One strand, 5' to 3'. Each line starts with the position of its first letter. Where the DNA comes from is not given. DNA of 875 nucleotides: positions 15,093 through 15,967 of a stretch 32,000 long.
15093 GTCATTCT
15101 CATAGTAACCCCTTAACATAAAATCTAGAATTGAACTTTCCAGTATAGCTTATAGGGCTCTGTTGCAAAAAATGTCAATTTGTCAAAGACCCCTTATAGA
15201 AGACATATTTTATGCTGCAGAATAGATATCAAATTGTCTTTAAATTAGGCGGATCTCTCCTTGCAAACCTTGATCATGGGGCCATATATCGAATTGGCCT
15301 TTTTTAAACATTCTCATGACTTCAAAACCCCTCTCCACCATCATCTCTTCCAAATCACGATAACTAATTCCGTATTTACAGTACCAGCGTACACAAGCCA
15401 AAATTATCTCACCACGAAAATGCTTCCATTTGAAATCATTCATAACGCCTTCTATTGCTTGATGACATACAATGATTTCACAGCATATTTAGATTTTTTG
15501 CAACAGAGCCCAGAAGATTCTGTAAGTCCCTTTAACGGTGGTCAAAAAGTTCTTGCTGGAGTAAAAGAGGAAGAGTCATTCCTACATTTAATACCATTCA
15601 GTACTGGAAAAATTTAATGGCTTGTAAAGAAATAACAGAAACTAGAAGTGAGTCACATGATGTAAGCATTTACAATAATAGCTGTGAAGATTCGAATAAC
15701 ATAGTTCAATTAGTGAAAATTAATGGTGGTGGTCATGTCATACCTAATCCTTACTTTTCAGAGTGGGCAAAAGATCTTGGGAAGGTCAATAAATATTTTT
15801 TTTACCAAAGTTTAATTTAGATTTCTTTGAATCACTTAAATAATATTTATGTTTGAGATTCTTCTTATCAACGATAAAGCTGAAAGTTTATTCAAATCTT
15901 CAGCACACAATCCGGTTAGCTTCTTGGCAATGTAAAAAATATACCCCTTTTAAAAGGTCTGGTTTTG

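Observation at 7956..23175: Two intact giant glycine-rich autotransporter genes in direct repeat form a GC-rich island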

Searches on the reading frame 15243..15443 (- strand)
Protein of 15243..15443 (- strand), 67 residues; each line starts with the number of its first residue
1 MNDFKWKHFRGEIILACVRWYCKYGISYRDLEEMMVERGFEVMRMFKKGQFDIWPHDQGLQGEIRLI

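Call 54: search_protein_families(library=pfam, proteins=[window:15243-15443:-], max_evalue=1)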
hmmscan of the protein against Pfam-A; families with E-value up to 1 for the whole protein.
seq(67 aa): 0 families

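Call 57: search_protein_families(library=ncbifam, proteins=[window:15243-15443:-], max_evalue=1)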
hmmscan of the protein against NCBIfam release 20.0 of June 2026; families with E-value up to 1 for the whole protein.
seq(67 aa): 1 family
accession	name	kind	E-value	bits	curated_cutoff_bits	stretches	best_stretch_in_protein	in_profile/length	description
NF033587.1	transpos_IS6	equivalog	2.4e-12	47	125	1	4-43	1-40/202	IS6 family transposase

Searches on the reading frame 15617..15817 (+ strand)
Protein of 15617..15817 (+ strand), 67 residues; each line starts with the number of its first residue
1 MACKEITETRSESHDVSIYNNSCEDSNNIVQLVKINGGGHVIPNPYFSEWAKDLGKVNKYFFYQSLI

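Call 54: search_protein_families(library=pfam, proteins=[window:15617-15817:+], max_evalue=1)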
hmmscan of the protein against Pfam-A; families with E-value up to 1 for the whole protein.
seq(67 aa): 2 families
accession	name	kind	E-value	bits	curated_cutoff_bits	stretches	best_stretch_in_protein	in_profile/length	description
PF18063.6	BB_PF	-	0.037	14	27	1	10-67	85-136/204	Beta barrel Pore-forming domain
PF08840.17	BAAT_C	-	0.076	13.5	20.9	1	9-49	127-167/210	BAAT / Acyl-CoA thioester hydrolase C terminal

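Call 57: search_protein_families(library=ncbifam, proteins=[window:15617-15817:+], max_evalue=1)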
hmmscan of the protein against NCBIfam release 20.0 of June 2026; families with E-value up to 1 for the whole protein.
seq(67 aa): 0 families
